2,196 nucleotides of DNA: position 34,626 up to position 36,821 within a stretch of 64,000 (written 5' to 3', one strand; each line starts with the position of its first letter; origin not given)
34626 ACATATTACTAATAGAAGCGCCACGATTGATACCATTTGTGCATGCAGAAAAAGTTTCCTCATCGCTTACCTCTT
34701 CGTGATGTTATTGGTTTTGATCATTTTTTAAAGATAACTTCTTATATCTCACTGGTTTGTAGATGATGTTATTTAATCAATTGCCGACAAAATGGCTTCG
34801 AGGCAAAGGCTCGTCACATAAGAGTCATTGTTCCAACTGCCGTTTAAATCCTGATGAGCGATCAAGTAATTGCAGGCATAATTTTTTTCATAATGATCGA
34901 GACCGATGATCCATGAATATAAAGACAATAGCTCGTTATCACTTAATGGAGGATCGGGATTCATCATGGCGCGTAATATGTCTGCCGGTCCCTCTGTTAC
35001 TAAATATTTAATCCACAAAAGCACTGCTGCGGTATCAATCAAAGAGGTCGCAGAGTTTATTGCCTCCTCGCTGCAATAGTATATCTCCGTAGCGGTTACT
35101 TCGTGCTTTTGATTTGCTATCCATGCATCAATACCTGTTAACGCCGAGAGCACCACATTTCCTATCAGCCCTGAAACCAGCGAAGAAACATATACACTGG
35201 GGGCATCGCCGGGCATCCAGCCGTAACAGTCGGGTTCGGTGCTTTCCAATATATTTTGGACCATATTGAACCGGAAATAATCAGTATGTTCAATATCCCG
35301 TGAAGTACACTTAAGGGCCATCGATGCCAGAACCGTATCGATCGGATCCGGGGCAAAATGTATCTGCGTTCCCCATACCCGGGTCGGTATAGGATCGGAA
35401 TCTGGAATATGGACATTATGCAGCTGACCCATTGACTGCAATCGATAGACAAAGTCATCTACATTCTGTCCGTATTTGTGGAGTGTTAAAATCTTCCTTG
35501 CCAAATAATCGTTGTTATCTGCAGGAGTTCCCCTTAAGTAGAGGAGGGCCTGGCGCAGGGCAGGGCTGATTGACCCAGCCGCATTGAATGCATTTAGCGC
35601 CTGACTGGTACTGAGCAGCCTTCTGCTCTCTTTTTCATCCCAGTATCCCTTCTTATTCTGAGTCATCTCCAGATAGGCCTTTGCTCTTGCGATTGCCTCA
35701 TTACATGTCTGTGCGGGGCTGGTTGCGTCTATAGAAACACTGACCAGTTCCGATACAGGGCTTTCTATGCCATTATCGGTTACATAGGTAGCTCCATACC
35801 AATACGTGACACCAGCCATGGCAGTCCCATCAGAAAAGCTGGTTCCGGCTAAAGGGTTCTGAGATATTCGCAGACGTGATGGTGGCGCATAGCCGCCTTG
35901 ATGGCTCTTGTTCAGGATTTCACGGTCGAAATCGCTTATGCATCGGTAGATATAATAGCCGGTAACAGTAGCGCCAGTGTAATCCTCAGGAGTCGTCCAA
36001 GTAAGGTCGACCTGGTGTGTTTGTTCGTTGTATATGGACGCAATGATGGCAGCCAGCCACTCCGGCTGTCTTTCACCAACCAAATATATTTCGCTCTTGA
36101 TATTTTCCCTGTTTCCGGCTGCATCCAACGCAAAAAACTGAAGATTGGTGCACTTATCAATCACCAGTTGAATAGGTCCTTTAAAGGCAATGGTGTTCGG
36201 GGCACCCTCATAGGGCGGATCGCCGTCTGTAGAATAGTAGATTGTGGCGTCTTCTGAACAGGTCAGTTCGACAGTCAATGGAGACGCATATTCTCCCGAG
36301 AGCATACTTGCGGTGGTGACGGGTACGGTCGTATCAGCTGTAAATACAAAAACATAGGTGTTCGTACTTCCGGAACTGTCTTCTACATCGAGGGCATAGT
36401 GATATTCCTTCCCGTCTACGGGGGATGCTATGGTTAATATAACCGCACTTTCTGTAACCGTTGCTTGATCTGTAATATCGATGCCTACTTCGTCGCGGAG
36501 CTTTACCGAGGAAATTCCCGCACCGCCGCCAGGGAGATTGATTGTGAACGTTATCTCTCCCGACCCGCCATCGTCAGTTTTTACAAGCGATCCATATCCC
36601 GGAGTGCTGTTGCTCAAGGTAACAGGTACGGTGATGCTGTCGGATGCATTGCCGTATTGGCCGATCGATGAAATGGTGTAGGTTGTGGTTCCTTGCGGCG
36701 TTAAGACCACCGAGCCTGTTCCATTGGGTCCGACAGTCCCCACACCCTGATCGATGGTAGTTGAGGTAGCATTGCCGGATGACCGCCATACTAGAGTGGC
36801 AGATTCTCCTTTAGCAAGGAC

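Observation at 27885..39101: Sec-signal Rhs cocoon toxin encoded directly behind a giant Ig/LamG/FN3/toroid surface protein, with no T6SS, PAAR, VgrG or TcA partner in sight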

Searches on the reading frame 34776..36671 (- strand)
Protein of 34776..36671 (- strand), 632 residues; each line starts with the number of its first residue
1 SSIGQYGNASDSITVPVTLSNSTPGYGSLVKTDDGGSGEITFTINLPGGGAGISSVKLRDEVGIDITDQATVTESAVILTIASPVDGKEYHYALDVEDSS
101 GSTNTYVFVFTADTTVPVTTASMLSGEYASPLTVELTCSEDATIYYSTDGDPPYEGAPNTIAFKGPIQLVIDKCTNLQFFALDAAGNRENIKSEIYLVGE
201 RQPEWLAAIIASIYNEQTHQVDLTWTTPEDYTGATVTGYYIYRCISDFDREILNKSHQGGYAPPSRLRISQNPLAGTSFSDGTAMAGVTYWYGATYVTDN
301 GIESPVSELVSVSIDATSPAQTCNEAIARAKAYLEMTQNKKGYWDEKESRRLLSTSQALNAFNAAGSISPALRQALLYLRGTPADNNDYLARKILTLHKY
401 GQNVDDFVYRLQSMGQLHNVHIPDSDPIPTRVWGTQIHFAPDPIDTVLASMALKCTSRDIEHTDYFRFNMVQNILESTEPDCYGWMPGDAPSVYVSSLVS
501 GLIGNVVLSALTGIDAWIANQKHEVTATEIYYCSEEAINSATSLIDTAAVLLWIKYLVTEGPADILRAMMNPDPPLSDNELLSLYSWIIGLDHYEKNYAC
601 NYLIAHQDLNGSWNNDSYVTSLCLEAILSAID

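Call 72: predict_structure(alignment_id=A4)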
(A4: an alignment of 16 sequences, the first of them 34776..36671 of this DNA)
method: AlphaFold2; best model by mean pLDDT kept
length: 632 residues; sequences in the alignment: 16
mean_pLDDT: 72.5   pTM: 0.73
mean pLDDT of the five models: 72.5, 70.2, 70.2, 67.7, 65.0
residues with pLDDT >= 90: 144; 70-90: 272; 50-70: 88; < 50: 128
segments of 3 or more residues with pLDDT < 50: 1-15, 419-429, 437-439, 461-541, 562-574
pLDDT, mean of each block of 10 residues (from residue 1): 30 51 78 69 70 80 90 80 87 85 85 90 90 94 90 80 93 90 87 84 63 83 82 79 91 88 89 90 88 89 88 87 91 92 86 92 89 87 77 88 80 63 43 54 65 72 41 30 28 34 34 31 29 30 65 63 47 49 52 65 87 91 90 77
secondary structure, 60 per line:
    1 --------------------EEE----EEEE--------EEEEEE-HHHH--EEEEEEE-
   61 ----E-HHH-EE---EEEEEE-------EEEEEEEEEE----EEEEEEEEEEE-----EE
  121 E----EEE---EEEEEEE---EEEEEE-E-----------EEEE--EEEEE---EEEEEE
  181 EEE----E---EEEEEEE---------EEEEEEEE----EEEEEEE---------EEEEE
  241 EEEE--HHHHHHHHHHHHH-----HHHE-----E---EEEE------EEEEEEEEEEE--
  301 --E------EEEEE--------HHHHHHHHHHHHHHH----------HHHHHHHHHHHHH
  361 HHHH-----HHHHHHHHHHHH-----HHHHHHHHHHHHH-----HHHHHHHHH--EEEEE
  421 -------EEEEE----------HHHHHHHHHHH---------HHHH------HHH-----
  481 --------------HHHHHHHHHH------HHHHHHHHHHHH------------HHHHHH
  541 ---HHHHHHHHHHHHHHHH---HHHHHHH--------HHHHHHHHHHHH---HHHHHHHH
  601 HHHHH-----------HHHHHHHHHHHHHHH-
elements in order: E21-23 E28-31 E40-45 H47-50 E53-59 E76-81 E89-98 E103-113 E119-121 E126-128 E132-138 E142-147 E161-164 E167-171 E175-183 E192-198 E208-215 E220-226 E236-244 H247-259 E278-281 E288-298 E310-314 H323-337 H348-364 H370-381 H387-399 H405-413 E416-420 E428-432 H443-453 H463-466 H495-504 H511-522 H535-540 H544-559 H563-569 H578-589 H593-605 H617-631

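Call 76: fold_search(model_id=the predicted structure, library=pdb)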
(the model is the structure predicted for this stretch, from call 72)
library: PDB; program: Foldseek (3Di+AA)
matches with E <= 10: 1964; with E <= 0.001: 425
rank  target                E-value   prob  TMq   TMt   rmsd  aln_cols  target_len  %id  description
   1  4yfd_A                5.7e-11  1.00  0.16  0.18  17.7       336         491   12  Crystal structure PTP delta Ig1-Fn2 in complex with IL-1RAcP (released 2015-05-06)
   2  8bxr                  2.3e-10  1.00  0.17  0.31  17.7       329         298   13  Titin FnIII-domain I109-I111 (I/A4-A/A6) from the MIR region (released 2023-02-15)
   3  2jll                  2.8e-10  1.00  0.17  0.24  18.2       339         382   10  Crystal structure of NCAM2 IgIV-FN3II (released 2009-11-17)
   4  4pbx                  3.0e-10  1.00  0.14  0.15  21.5       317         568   14  Crystal structure of the six N-terminal domains of human receptor protein tyrosine phosphatase sigma (released 2014-11-12)
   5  8dpu_A                3.8e-10  1.00  0.18  0.34  16.4       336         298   11  The crystal structure of the IL-11 signalling complex (released 2023-11-29)
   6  8cka_A                8.9e-10  1.00  0.13  0.16  17.1       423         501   12  Deinococcus radidurans HPI S-layer (released 2023-04-19)
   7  7ceg_A                1.2e-09  1.00  0.15  0.23  22.6       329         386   13  Crystal structure of the complex between mouse PTP delta and neuroligin-3 (released 2021-02-24)
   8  4yfg_A                1.3e-09  1.00  0.13  0.16  16.2       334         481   13  Crystal structure of PTP delta meA3/meB minus variant Ig1-Fn1 (released 2015-05-06)
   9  4y61_A                2.9e-09  1.00  0.14  0.21  23.5       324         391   13  Crystal structure of the complex between Slitrk2 LRR1 and PTP delta Ig1-Fn1 (released 2015-06-03)
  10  5i99                  2.6e-08  1.00  0.21  0.31  19.4       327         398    9  Crystal structure of mouse CNTN3 Ig5-Fn2 domains (released 2016-08-31)
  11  7z0l_A                4.4e-08  1.00  0.19  0.35  16.0       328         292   11  IL-27 signalling complex (released 2022-07-27)
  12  7ne1_B                4.6e-08  1.00  0.14  0.28  17.3       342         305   13  Structure of the complex between Netrin-1 and its receptor Neogenin (released 2021-03-31)
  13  8v29_B                8.8e-08  1.00  0.19  0.20  17.8       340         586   11  Cryo-EM structure of human type I OSM receptor complex: model for full extracellular assembly (released 2024-11-20)
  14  9flv_A                9.2e-08  1.00  0.19  0.27  18.2       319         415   15  CryoEM structure of the fragment-5 (2393-2807) in the grappling hook protein A (GhpA) in the bacterium Aureispira sp.  (released 2024-10-16)
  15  7v3p_A                1.1e-07  1.00  0.15  0.13  21.2       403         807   10  Cryo-EM structure of the IGF1R/insulin complex (released 2022-08-17)
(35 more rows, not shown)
